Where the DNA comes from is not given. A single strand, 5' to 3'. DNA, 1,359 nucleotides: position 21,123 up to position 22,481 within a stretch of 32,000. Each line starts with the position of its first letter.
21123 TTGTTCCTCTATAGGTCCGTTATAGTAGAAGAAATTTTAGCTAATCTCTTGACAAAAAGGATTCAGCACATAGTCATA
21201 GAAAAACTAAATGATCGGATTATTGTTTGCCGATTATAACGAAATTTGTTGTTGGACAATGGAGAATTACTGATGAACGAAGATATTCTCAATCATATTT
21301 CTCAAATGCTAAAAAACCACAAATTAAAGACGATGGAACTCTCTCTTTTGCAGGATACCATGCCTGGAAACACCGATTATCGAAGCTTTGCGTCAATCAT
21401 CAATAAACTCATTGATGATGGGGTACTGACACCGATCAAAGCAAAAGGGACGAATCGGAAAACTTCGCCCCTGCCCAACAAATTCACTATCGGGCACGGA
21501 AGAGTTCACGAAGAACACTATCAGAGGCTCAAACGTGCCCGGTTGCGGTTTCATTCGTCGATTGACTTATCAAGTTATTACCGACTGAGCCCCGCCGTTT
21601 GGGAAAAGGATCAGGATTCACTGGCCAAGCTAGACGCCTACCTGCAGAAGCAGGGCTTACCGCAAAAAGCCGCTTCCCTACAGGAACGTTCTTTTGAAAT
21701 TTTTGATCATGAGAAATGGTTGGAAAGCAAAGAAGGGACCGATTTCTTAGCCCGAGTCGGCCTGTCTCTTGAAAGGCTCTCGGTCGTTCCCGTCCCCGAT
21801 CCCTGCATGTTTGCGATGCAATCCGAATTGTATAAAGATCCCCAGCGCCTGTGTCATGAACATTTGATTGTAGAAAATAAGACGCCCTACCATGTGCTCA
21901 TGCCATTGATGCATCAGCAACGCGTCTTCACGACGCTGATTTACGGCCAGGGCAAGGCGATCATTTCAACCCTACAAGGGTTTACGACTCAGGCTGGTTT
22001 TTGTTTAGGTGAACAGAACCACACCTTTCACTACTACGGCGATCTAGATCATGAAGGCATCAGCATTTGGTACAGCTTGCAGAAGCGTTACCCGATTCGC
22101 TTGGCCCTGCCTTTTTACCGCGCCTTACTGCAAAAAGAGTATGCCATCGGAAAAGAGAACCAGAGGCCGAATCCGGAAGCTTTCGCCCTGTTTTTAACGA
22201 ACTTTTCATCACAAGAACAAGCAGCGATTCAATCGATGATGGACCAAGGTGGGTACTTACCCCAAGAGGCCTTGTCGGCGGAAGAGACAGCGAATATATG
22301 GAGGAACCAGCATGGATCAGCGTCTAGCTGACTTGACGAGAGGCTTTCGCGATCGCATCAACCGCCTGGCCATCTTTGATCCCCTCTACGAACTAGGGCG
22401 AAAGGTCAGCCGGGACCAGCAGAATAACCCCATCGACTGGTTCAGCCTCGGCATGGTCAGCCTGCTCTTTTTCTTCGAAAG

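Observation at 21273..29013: Divergent Wadjet/Mks-like SMC operon with Toprim gene first (D-A-B-C order)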

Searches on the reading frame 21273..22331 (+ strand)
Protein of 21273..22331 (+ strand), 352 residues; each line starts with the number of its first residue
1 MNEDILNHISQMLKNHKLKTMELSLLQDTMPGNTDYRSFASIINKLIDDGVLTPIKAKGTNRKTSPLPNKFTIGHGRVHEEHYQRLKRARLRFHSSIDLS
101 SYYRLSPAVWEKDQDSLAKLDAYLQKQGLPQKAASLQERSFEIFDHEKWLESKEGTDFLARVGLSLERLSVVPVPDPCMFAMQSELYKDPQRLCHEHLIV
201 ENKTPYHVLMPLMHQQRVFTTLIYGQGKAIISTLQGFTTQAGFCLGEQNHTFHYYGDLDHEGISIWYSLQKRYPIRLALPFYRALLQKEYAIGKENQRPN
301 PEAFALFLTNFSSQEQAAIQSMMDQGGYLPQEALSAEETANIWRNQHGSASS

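Call 5: search_protein_families(library=pfam, proteins=[window:21273-22331:+], max_evalue=0.1)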
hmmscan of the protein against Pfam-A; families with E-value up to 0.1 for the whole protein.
window:21273-22331:+ (352 aa): 2 families
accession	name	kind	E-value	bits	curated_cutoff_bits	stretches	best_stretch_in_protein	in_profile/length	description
PF09983.15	JetD_C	-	2.3e-08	34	22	1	194-337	40-173/179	Wadjet protein JetD, C-terminal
PF09664.16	DUF2399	-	0.00023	21.4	23.4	1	245-327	63-136/152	Protein of unknown function C-terminus (DUF2399)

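Call 6: search_protein_families(library=padloc, proteins=[window:21273-22331:+], max_evalue=0.1)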
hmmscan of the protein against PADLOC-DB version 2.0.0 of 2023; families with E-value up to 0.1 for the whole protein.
window:21273-22331:+ (352 aa): 11 families
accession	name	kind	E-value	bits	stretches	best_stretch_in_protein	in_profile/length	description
PDLC00592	JetD3|JetD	-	1.8e-104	347.8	1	8-346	3-345/346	DUF2239; DUF2220 domain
PDLC00591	JetD3|JetD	-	2.5e-68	229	1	6-340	9-347/350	DUF2239; DUF2220 domain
PDLC00594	JetD3|JetD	-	1.3e-29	101.7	1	13-338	20-333/345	DUF2239; DUF2220 domain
PDLC00533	JetD1|JetD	-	1e-07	29.3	1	197-336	270-407/409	DUF2220; DUF3322; DUF2399 domain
PDLC00556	JetD2|JetD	-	6.3e-07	26.8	1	199-339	292-421/430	DUF2220; DUF3322; DUF2399 domain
PDLC00520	JetD1|JetD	-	5e-06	23.7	1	192-270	234-302/398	DUF2220; DUF3322; DUF2399 domain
PDLC00593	JetD3|JetD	-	8.9e-06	23.1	1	119-271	125-271/347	DUF2239; DUF2220 domain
PDLC00522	JetD1|JetD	-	4.9e-05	20.6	1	194-337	244-370/382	DUF2220; DUF3322; DUF2399 domain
PDLC00530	JetD1|JetD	-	0.0036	14.6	1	194-325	247-361/391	DUF2220; DUF3322; DUF2399 domain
PDLC00527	JetD1|JetD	-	0.0064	13.6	1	240-275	284-319/387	DUF2220; DUF3322; DUF2399 domain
PDLC00557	JetD2|JetD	-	0.03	11.7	1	247-285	326-367/423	DUF2220; DUF3322; DUF2399 domain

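Call 7: search_protein_families(library=ncbifam, proteins=[window:21273-22331:+], max_evalue=0.1)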
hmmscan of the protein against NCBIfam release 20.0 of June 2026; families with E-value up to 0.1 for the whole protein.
window:21273-22331:+ (352 aa): 0 families

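Call 13: find_related_loci(query=window:21273-22331:+, collection=genome_contigs, flank=10000)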
Query window:21273-22331:+ (352 aa) in genome_contigs; peptide patterns used: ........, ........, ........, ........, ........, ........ (x = any residue, [..] = any of these).
49 stretches matched a pattern; 1 encode a relative of the query (tblastn E <= 1e-3); 1 distinct loci.
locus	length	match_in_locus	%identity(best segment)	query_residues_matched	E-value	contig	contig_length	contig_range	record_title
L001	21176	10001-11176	83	1-350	0e+0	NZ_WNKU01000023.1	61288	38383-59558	Heliobacterium mobile strain DSM 6151 NODE_23_length_61288_cov_42.9711, whole genome shotgun sequence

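Call 15: search_dna_similar(query=window:21273-22331:+, collection=plasmids, mode=protein, max_rows=25)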
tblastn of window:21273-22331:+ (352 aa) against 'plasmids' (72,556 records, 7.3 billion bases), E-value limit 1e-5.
Records with a match: 14; places in all: 14; records where one place covers at least 80% of the query: 13.
Best place of each record, by identity: <60% 14.
By first word of the organism name: Bacillus 10; Clostridium 1; Pontibacillus 1; Priestia 1; Polaromonas 1.
By predicted mobility (MOB-suite, as given by PLSDB): non-mobilizable 12; conjugative 2.
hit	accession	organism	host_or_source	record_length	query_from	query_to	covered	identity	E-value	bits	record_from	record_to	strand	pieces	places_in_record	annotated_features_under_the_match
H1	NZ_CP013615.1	Clostridium perfringens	canine,Pure culture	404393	11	346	95%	29.7%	4e-29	125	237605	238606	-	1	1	Wadjet anti-phage system protein JetD domain-containing protein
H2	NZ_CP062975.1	Pontibacillus sp. ALD_SL1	mangrove mud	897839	9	332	92%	28.5%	4e-25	114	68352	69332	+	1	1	Wadjet anti-phage system protein JetD domain-containing protein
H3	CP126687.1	Bacillus bombysepticus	Microtermes sp. colony Mi106,bacterial ...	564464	16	344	93%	25.1%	7e-13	77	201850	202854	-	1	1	DUF2220 family protein | hypothetical protein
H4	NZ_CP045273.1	Priestia megaterium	pure culture,Paper surface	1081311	27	337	88%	25.7%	9e-13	77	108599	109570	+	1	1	none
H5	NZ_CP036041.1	Bacillus mycoides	cell culture,soil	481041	16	335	91%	25.0%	5e-12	75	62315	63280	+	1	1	Wadjet anti-phage system protein JetD domain-containing protein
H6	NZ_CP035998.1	Bacillus mycoides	cell culture,soil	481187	16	335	91%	25.0%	5e-12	75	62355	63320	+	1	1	Wadjet anti-phage system protein JetD domain-containing protein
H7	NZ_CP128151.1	Bacillus albus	bacterial isolate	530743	36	335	85%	24.5%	4e-8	62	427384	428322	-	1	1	Wadjet anti-phage system protein JetD domain-containing protein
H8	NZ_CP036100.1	Bacillus mycoides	cell culture,soil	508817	36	335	85%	24.5%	7e-8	62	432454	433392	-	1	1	Wadjet anti-phage system protein JetD domain-containing protein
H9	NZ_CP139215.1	Bacillus cereus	environmental samples,soil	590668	36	335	85%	24.1%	4e-7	60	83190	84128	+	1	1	Wadjet anti-phage system protein JetD domain-containing protein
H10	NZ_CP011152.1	Bacillus cereus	cell culture,soil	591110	36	335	85%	24.1%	4e-7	60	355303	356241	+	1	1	Wadjet anti-phage system protein JetD domain-containing protein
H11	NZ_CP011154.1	Bacillus cereus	cell culture,soil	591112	36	335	85%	24.1%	4e-7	60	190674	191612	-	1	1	Wadjet anti-phage system protein JetD domain-containing protein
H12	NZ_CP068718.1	Bacillus cereus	single cell,oral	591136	36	335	85%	24.1%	4e-7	60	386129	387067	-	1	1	Wadjet anti-phage system protein JetD domain-containing protein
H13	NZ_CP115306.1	Bacillus cereus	microbe,Penaeus vannamei pond water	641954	36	335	85%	24.1%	5e-7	59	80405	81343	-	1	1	Wadjet anti-phage system protein JetD domain-containing protein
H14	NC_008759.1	Polaromonas naphthalenivorans CJ2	-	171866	136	340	58%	29.1%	2e-6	57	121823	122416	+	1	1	Wadjet anti-phage system protein JetD domain-containing protein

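Call 16: get_annotated_region(hit=H1, flank=9000)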
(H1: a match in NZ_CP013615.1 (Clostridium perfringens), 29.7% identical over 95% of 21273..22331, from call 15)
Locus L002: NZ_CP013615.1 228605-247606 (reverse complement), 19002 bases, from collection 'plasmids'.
description: Clostridium perfringens strain JP838 plasmid pJFP838A, complete sequence
organism: Clostridium perfringens (NCBI taxid 1502)
taxonomy: Bacteria; Bacillota; Clostridia; Eubacteriales; Clostridiaceae; Clostridium; Clostridium perfringens
host: -; source: canine,Pure culture; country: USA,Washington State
typing (MOB-suite, as given by PLSDB): non-mobilizable
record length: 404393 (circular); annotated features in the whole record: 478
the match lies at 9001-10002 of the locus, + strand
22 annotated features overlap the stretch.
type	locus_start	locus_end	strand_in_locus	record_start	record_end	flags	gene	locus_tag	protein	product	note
CDS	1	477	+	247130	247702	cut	-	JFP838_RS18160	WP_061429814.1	hypothetical protein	-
CDS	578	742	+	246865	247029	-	-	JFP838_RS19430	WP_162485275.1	hypothetical protein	-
CDS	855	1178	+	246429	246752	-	-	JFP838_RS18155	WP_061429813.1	leucine-rich repeat domain-containing protein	-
CDS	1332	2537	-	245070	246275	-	-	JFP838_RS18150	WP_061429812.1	hypothetical protein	-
CDS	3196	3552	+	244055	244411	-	-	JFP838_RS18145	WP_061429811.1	aminoacyl-tRNA hydrolase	-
CDS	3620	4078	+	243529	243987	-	-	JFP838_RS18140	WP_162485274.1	hypothetical protein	-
CDS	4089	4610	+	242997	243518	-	-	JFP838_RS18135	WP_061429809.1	hypothetical protein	-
CDS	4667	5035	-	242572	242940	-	-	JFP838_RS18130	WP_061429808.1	hypothetical protein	-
CDS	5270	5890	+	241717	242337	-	-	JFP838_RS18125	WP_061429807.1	ribonuclease H family protein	-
CDS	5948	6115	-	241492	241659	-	-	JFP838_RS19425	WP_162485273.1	hypothetical protein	-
CDS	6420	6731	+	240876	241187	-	-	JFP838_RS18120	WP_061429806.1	hypothetical protein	-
CDS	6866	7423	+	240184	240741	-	-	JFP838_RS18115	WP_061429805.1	SprT-like domain-containing protein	-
CDS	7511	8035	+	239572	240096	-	-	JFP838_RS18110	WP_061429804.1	dual specificity protein phosphatase family protein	-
CDS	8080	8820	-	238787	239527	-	-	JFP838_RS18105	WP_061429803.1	hypothetical protein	-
CDS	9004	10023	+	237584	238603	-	-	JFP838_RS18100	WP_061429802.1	Wadjet anti-phage system protein JetD domain-containing protein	-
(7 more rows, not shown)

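Call 17: get_annotated_region(hit=H2, flank=9000)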
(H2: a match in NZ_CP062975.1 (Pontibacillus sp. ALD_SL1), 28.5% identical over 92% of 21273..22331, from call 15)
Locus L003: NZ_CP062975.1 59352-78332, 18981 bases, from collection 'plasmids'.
description: Pontibacillus sp. ALD_SL1 plasmid unnamed, complete sequence
organism: Pontibacillus sp. ALD_SL1 (NCBI taxid 2777185)
taxonomy: Bacteria; Bacillota; Bacilli; Bacillales; Bacillaceae; Pontibacillus; Pontibacillus sp. ALD SL1
host: -; source: mangrove mud; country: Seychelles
typing (MOB-suite, as given by PLSDB): non-mobilizable
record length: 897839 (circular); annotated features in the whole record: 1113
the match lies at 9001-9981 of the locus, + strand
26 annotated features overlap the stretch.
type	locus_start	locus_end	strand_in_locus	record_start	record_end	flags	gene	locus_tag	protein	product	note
CDS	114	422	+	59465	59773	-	-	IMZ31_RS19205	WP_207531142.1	hypothetical protein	-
CDS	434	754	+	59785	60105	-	-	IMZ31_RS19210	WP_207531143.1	hypothetical protein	-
CDS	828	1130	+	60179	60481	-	-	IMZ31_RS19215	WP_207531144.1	hypothetical protein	-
CDS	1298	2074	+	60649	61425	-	-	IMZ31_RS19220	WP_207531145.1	HNH endonuclease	-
CDS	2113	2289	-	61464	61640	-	-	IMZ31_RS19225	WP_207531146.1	hypothetical protein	-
CDS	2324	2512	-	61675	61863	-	-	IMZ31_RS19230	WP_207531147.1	hypothetical protein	-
CDS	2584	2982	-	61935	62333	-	-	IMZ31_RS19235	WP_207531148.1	hypothetical protein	-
CDS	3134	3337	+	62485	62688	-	-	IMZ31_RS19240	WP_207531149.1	hypothetical protein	-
CDS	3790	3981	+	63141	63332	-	-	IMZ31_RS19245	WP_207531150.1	hypothetical protein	-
CDS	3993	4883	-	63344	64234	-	murB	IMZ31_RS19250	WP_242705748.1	UDP-N-acetylmuramate dehydrogenase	-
CDS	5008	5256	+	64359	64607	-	-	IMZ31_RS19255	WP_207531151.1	topoisomerase C-terminal repeat-containing protein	-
CDS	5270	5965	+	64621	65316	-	-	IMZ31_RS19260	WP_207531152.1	hypothetical protein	-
CDS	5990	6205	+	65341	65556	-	-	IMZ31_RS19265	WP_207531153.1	hypothetical protein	-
CDS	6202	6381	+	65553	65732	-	-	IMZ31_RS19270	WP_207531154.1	hypothetical protein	-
CDS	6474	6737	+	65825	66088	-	-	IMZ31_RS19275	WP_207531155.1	hypothetical protein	-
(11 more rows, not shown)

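Call 18: get_annotated_region(hit=H5, flank=9000)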
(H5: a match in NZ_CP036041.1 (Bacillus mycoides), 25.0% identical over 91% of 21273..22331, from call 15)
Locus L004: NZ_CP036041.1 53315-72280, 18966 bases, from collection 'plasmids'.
description: Bacillus mycoides strain BPN573 plasmid p481
organism: Bacillus mycoides (NCBI taxid 1405)
taxonomy: Bacteria; Bacillota; Bacilli; Bacillales; Bacillaceae; Bacillus; Bacillus mycoides
host: -; source: cell culture,soil; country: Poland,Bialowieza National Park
typing (MOB-suite, as given by PLSDB): conjugative; relaxase MOBP; mating-pair formation MPF_T
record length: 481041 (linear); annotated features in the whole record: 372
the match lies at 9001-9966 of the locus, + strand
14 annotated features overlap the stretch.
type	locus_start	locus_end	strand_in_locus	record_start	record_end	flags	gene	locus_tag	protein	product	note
CDS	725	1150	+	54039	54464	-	-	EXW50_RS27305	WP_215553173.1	GTP pyrophosphokinase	-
CDS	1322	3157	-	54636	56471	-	-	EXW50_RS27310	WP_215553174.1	DNA/RNA helicase domain-containing protein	-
CDS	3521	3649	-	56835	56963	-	-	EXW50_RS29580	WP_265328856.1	hypothetical protein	-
CDS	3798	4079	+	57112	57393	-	-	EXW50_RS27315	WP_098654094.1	hypothetical protein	-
CDS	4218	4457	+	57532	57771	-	-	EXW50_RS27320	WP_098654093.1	hypothetical protein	-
CDS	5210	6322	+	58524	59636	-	-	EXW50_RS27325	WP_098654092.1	hypothetical protein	-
CDS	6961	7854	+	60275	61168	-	-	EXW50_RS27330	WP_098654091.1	hypothetical protein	-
CDS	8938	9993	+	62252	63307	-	-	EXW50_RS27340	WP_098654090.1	Wadjet anti-phage system protein JetD domain-containing protein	-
CDS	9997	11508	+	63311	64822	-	-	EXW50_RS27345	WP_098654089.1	hypothetical protein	-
CDS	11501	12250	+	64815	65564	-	-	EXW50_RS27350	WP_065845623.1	DUF6063 family protein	-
CDS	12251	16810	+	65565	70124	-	-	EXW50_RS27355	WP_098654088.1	hypothetical protein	-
CDS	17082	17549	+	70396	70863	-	-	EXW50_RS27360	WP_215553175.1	SLATT domain-containing protein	-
CDS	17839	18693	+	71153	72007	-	-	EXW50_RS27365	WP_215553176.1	DUF2971 domain-containing protein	-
CDS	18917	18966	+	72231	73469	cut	-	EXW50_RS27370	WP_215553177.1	RES domain-containing protein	-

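Call 26: search_solved_structures(query=window:21273-22331:+, max_evalue=1, show_alignments=1)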
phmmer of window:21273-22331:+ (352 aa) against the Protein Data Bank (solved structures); distinct sequences matched with E-value up to 1: 2.
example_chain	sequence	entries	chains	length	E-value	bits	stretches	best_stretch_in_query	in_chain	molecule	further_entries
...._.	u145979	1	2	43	0.18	14.1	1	113-138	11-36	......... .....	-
6kyt_P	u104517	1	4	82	0.7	12.2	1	114-138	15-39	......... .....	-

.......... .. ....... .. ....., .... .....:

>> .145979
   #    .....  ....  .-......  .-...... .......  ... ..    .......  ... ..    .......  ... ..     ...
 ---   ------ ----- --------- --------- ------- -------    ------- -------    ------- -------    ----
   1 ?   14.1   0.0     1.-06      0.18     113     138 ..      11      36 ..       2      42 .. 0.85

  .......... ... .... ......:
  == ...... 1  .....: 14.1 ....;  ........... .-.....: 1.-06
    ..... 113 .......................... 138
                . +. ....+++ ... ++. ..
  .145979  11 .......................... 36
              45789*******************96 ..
